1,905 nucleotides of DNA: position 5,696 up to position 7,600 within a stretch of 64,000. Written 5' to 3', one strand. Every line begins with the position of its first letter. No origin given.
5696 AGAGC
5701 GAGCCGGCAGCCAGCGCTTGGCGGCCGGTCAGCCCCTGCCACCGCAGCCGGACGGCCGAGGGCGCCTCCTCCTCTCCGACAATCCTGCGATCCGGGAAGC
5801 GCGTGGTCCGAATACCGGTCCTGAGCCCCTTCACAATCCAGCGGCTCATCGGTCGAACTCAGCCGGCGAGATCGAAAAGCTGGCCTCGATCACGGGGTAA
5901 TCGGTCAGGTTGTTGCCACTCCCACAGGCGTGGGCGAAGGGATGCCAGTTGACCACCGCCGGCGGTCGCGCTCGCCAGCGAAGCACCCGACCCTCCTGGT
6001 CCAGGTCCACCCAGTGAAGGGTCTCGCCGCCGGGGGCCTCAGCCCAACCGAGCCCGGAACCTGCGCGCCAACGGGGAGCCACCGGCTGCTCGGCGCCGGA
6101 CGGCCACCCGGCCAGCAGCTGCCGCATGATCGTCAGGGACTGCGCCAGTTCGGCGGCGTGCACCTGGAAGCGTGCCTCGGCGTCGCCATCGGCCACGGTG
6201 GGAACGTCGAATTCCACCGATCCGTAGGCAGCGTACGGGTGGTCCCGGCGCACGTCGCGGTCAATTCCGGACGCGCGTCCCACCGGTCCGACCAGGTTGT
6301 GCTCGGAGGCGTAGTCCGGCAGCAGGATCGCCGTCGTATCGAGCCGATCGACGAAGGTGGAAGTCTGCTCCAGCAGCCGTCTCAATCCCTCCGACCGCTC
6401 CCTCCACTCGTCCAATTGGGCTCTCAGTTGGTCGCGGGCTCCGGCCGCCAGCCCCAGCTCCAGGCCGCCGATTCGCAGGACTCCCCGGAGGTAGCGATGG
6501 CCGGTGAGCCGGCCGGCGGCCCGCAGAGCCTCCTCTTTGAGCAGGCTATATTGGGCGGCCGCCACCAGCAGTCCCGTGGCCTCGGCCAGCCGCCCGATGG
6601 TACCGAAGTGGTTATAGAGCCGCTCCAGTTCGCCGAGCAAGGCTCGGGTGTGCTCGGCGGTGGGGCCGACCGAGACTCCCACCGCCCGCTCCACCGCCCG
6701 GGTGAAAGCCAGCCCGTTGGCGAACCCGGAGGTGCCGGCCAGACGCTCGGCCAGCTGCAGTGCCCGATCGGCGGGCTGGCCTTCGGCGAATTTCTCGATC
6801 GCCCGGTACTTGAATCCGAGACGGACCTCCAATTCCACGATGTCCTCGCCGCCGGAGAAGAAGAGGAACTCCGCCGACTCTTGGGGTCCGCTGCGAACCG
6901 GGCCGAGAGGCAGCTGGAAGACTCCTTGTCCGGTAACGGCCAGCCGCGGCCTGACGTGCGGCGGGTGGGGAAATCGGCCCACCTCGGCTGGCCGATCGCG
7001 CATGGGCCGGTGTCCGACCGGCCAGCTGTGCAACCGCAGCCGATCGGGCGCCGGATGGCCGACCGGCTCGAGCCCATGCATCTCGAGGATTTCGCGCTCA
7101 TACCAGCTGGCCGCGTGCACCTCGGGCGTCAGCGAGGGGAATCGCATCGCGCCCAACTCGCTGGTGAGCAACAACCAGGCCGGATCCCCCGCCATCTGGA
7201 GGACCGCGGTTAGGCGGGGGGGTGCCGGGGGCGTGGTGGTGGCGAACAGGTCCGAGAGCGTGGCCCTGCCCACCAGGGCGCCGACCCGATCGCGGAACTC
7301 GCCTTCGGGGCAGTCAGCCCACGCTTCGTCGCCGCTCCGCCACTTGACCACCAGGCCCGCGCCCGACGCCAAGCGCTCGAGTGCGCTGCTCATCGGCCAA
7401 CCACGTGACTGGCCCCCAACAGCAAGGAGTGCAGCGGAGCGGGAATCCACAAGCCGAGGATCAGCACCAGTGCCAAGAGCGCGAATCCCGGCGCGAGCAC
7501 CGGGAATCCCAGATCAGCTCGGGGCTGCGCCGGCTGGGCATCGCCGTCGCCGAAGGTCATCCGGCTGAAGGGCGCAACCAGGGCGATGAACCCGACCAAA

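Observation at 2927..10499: Hydrogenase-like (Ehr-type) six-gene membrane complex whose large subunit has lost all Ni-Fe cysteine ligands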

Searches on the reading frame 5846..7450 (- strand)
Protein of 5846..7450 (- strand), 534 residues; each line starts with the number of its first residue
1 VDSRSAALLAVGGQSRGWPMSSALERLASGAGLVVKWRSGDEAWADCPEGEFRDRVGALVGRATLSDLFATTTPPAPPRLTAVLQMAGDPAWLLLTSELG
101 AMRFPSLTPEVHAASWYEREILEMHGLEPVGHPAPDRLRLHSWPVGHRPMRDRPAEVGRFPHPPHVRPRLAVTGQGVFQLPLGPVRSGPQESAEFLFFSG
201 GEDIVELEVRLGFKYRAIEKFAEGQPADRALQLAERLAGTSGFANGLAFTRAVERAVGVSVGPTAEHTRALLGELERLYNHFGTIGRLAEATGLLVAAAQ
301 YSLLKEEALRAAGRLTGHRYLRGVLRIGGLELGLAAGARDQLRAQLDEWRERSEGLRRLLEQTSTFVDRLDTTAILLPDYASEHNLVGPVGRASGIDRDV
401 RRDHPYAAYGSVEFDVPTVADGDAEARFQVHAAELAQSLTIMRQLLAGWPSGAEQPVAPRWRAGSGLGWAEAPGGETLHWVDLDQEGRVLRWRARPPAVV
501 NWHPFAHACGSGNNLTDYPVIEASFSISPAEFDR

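Call 5: search_protein_families(library=pfam, proteins=[window:5846-7450:-], max_evalue=0.01)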
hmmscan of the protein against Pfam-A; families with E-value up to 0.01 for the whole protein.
window:5846-7450:- (534 aa): 3 families
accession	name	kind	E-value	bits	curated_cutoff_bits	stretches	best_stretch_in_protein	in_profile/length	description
PF00346.24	Complex1_49kDa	-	7.5e-39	133.9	24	2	305-453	15-163/271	Respiratory-chain NADH dehydrogenase, 49 Kd subunit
PF00329.25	Complex1_30kDa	-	4.2e-10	40.7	22.5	1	65-152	26-116/124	Respiratory-chain NADH dehydrogenase, 30 Kd subunit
PF00374.24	NiFeSe_Hases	-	2.3e-05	24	25.8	1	216-281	1-66/508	Nickel-dependent hydrogenase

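Call 6: search_protein_families(library=ncbifam, proteins=[window:5846-7450:-], max_evalue=0.01)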
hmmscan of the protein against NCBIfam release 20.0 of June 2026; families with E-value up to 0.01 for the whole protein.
window:5846-7450:- (534 aa): 13 families
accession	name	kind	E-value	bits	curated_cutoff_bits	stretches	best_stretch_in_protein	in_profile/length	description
NF004739.1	PRK06075.1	equivalog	2.6e-51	174.6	360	1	181-452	4-275/384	NADH-quinone oxidoreductase subunit D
NF009808.0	PRK13292.1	equivalog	1.9e-50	171.5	1156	1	103-452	323-682/791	NADH-quinone oxidoreductase subunit B/C/D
TIGR01962.1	NuoD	equivalog_domain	1.5e-44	152.5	459.35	1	200-452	25-277/386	NADH dehydrogenase (quinone) subunit D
NF008728.0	PRK11742.1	equivalog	1.6e-39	135.8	840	2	181-453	218-490/598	NADH-quinone oxidoreductase subunit C/D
NF040602.1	F420_dehyd_FpoD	exception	5.3e-36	124.4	600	1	200-453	30-283/372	F420H2 dehydrogenase subunit FpoD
NF008974.0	PRK12322.1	equivalog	1.6e-35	122.8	522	1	195-527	24-359/366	NADH-quinone oxidoreductase subunit D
NF005649.0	PRK07415.1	equivalog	2.9e-26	92.4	583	1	197-456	30-290/394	NAD(P)H-quinone oxidoreductase subunit H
NF033181.1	NiFeSe_hydrog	equivalog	1e-05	24.6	600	0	211-281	33-103/507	nickel-dependent hydrogenase large subunit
TIGR01961.1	NuoC_fam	subfamily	0.00019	21.9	122.45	1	104-151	69-115/122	NADH (or F420H2) dehydrogenase, subunit C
TIGR03295.1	frhA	equivalog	0.00023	20.3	392.5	1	216-281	41-106/412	coenzyme F420 hydrogenase subunit alpha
NF041785.2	VhuA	equivalog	0.00027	19.6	800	0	215-272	38-95/418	F420-non-reducing hydrogenase Vhu subunit A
NF045518.1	H2_NiFeSe_large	exception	0.0016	17.4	780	0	212-274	34-96/485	NiFeSe hydrogenase large subunit HysA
NF009141.0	PRK12494.1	equivalog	0.0051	16.7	175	1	102-142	112-152/175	NAD(P)H-quinone oxidoreductase subunit J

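Call 7: search_solved_structures(query=window:5846-7450:-, max_evalue=0.001, show_alignments=5)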
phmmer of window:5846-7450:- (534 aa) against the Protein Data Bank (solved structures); distinct sequences matched with E-value up to 0.001: 57.
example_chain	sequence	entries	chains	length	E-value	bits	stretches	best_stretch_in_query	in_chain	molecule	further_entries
7z0s_E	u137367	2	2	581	2.9e-57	198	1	91-525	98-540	Formate hydrogenlyase subunit 5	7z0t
7q5y_B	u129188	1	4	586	1.1e-34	123.4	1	179-446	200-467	NADH-quinone oxidoreductase subunit C/D 2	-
6cfw_L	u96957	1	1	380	6.2e-34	121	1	179-525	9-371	Membrane-bound hydrogenase subunit alpha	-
2fug_4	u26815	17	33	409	2.7e-28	102.4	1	177-452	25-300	NADH-quinone oxidoreductase chain 4 | NADH-QUINONE OXIDOREDUCTASE SUBUNIT 4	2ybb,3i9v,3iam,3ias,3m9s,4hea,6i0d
6gcs_C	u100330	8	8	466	5.3e-28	101.4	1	177-454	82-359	49-KDA PROTEIN (NUCM) | Subunit NUCM of NADH:Ubiquinone Oxidoreductase (Complex I) | NUCM protein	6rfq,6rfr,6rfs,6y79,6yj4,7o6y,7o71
7zm7_C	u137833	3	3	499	1e-27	100.5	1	183-453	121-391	NADH-ubiquinone oxidoreductase 49 kDa subunit-like protein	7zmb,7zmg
6h8k_C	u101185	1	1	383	1e-27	100.5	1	183-454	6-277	NUCM protein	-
8b9z_D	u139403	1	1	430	3.1e-27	98.9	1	183-453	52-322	Complex I-49kD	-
8ba0_D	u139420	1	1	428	3.1e-27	98.9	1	183-453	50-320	Complex I-49kD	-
8esw_S2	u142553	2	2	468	3.6e-27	98.7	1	182-453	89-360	Complex I-49kD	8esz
7b0n_D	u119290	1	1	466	3.6e-27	98.7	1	177-454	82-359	NUCM protein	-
7awt_D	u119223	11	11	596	1e-26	97.2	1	102-453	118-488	NADH-quinone oxidoreductase subunit C/D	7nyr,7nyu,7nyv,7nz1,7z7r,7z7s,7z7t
9taj_C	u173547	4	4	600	1.1e-26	97.1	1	102-453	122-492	NADH-quinone oxidoreductase subunit C/D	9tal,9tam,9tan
7p61_C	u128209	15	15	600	1.1e-26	97.1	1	102-453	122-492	NADH-quinone oxidoreductase subunit C/D | NADH-quinone oxidoreductase subunit CD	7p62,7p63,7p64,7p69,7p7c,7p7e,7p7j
6hum_H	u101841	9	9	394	1.6e-26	96.6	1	193-465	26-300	NAD(P)H-quinone oxidoreductase subunit H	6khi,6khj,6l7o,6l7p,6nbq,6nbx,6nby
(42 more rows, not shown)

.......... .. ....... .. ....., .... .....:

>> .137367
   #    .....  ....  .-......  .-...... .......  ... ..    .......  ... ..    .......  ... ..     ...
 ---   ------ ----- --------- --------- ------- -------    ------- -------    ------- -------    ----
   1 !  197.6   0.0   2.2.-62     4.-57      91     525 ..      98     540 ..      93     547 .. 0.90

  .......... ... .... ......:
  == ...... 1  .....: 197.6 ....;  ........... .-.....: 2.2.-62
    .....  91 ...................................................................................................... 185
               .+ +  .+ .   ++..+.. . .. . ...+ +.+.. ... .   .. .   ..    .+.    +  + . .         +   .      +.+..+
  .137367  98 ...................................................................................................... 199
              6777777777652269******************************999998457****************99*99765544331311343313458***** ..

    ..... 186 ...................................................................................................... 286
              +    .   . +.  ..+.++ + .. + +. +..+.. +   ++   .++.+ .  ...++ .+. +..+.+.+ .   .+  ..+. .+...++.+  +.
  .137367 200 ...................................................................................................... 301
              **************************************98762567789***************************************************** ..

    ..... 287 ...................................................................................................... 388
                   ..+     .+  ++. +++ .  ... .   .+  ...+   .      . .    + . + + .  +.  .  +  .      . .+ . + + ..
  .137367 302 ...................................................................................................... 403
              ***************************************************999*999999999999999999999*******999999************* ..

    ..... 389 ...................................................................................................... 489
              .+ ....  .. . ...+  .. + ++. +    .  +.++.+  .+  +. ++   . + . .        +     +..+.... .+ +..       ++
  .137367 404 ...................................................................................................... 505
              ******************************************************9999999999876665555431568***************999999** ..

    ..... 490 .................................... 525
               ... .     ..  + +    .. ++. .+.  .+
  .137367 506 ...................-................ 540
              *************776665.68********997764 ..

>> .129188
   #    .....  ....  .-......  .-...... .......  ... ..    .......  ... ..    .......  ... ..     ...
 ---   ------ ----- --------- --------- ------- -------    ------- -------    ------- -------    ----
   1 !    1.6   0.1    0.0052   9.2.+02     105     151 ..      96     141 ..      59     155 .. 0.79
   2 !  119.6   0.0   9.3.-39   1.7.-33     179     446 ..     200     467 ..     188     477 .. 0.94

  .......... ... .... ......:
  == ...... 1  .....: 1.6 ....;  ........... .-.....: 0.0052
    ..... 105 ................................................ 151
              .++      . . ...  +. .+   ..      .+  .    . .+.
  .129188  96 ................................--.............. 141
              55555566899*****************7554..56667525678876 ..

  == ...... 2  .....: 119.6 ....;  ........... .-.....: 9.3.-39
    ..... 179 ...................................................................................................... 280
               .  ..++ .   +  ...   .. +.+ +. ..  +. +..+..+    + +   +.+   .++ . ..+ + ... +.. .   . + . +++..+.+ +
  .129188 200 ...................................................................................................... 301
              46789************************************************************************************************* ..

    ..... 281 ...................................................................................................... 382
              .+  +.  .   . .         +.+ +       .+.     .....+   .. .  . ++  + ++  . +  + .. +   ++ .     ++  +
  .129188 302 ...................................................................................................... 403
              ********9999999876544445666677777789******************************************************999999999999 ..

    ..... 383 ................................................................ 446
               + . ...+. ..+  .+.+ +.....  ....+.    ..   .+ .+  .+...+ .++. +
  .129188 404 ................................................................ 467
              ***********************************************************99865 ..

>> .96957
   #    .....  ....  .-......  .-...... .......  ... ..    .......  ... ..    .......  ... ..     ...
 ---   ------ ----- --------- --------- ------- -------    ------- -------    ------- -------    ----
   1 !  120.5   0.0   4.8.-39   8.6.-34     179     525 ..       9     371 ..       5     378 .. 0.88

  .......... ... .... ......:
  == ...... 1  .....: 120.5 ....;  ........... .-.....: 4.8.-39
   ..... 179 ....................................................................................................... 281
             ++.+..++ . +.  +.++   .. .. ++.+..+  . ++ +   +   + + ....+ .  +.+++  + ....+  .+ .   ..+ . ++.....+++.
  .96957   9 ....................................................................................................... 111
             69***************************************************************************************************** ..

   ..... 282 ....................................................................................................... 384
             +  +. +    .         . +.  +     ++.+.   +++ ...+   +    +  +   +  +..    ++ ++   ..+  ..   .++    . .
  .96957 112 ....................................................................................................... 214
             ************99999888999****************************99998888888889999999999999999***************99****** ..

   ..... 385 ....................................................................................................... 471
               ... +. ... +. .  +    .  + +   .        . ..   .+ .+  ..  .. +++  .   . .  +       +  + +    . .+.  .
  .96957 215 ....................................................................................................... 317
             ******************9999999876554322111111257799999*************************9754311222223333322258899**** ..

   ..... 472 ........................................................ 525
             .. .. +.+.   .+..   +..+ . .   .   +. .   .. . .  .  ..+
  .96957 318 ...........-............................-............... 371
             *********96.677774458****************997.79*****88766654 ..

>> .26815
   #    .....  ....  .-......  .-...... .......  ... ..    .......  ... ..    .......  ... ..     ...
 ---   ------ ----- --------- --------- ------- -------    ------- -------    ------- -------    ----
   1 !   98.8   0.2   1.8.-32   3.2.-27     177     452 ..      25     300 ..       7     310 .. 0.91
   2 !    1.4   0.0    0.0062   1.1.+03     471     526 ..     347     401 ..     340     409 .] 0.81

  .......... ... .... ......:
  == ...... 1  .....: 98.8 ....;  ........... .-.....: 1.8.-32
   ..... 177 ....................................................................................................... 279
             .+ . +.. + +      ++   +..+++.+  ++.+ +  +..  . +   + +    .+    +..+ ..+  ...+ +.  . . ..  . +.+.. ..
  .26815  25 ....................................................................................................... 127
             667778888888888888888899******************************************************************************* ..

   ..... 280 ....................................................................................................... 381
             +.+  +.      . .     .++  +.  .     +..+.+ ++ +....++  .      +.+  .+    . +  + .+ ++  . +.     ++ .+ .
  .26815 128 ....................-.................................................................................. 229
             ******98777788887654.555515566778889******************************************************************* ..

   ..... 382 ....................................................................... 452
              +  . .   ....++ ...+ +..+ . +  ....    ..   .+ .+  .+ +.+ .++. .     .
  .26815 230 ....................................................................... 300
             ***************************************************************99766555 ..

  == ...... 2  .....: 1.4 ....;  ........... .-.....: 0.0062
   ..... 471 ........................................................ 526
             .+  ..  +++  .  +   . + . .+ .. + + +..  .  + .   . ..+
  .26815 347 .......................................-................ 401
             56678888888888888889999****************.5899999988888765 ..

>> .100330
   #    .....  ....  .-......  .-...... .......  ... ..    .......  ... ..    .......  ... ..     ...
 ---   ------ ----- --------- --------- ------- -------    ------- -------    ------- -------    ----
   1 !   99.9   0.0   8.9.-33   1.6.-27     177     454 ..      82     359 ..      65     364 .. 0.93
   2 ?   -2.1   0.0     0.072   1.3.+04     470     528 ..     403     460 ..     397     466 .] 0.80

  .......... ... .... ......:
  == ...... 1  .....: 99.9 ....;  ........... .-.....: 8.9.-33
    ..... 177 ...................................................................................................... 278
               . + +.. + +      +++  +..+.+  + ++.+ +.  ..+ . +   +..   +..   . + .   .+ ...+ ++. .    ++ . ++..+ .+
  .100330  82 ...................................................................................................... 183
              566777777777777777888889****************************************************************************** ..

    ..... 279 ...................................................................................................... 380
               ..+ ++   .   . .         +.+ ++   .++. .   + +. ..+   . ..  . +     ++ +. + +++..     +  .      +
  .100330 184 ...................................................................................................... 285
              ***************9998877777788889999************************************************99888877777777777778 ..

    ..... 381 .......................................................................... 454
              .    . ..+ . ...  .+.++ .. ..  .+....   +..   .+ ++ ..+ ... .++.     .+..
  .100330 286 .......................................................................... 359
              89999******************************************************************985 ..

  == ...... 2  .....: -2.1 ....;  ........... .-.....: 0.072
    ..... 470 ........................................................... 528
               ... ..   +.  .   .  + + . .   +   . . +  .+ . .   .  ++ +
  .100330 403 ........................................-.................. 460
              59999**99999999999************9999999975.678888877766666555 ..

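Call 9: find_homologous_proteins(query=window:5846-7450:-, max_evalue=1e-10)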
Query window:5846-7450:- (534 aa): 1419 proteins with E <= 1e-10 among 8000 candidates; the best 120 are listed.
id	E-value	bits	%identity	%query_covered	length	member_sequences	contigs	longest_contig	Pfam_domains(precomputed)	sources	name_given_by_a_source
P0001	0.0e+0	1162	100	96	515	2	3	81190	PF00374.25,PF00329.26,PF00346.25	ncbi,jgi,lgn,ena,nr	ncbi:MAG TPA: NADH-quinone oxidoreductase subunit C [Candidatus Acidoferrales bacterium]|nr:NADH-qui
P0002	8.9e-281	951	82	96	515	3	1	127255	PF00329.26,PF00346.25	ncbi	ncbi:MAG: NADH-quinone oxidoreductase subunit C [Candidatus Dormiibacterota bacterium]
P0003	3.2e-277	939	81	96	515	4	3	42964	PF00329.26,PF00346.25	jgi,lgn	jgi:Ni,Fe-hydrogenase III large subunit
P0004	3.0e-266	903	79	96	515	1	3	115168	PF00329.26,PF00346.25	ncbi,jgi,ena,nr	ncbi:MAG TPA: NADH-quinone oxidoreductase subunit C [Candidatus Dormibacteraeota bacterium]|nr:NADH-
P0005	1.2e-262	891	78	96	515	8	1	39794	PF00329.26,PF00346.25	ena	-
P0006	3.4e-258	876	76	96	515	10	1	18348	PF00329.26,PF00346.25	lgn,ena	-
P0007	8.2e-255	865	75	96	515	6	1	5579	PF00374.25,PF00329.26,PF00346.25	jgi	jgi:Ni,Fe-hydrogenase III large subunit/Ni,Fe-hydrogenase III component G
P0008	7.1e-252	855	74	96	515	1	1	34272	PF00374.25,PF00329.26,PF00346.25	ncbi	ncbi:MAG: NADH-quinone oxidoreductase subunit C [Candidatus Dormiibacterota bacterium]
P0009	9.0e-252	855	76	96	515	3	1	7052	PF00374.25,PF00329.26,PF00346.25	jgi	jgi:Ni,Fe-hydrogenase III large subunit/Ni,Fe-hydrogenase III component G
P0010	6.6e-250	849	74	96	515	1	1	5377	PF00374.25,PF00329.26,PF00346.25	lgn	-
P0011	3.2e-245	833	75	96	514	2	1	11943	PF00329.26,PF00346.25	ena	-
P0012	8.1e-240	815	71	96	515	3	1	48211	PF00329.26,PF00346.25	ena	-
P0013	1.7e-239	814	74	96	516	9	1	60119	PF00329.26,PF00346.25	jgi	jgi:Ni,Fe-hydrogenase III large subunit/Ni,Fe-hydrogenase III component G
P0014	3.7e-232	790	70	96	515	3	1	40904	PF00329.26,PF00346.25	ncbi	ncbi:MAG: hydrogenase large subunit [Candidatus Dormibacteria bacterium]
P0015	6.5e-219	746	69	96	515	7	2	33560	PF00374.25,PF00329.26,PF00346.25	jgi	jgi:Ni,Fe-hydrogenase III large subunit/Ni,Fe-hydrogenase III component G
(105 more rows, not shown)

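Call 10: find_encoding_contigs(protein=P0001, flank=10000, max_places=3)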
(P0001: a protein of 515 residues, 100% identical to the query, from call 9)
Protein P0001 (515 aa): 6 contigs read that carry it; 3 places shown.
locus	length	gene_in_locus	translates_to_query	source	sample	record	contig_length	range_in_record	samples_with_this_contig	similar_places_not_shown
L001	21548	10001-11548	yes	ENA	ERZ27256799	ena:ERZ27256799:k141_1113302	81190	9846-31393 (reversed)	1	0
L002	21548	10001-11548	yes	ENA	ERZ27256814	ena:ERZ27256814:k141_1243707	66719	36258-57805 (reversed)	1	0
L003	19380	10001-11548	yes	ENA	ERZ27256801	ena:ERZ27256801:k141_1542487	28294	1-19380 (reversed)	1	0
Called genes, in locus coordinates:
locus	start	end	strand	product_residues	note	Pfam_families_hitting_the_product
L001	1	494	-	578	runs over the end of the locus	PF02776:TPP_enzyme_N, PF00205:TPP_enzyme_M, PF02775:TPP_enzyme_C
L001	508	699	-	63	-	-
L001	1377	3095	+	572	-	PF00920:ILVD_EDD_N, PF24877:ILV_EDD_C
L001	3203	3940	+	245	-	PF00800:PDT, PF01842:ACT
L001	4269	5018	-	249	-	PF00106:adh_short, PF08659:KR, PF13561:adh_short_C2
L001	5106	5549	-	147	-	-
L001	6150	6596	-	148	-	PF00903:Glyoxalase, PF13669:Glyoxalase_4 (weak), PF18029:Glyoxalase_6, PF22677:Ble-like_N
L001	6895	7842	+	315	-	PF00146:NADHdh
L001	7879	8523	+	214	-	-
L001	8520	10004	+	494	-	PF00361:Proton_antipo_M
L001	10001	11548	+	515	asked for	PF00329:Complex1_30kDa, PF00374:NiFeSe_Hases (faint), PF00346:Complex1_49kDa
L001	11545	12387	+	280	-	PF01058:Oxidored_q6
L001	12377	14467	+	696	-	PF00361:Proton_antipo_M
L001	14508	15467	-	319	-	PF13593:SBF_like, PF01758:SBF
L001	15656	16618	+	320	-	PF00248:Aldo_ket_red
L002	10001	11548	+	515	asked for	PF00329:Complex1_30kDa, PF00374:NiFeSe_Hases (faint), PF00346:Complex1_49kDa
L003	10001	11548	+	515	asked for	PF00329:Complex1_30kDa, PF00374:NiFeSe_Hases (faint), PF00346:Complex1_49kDa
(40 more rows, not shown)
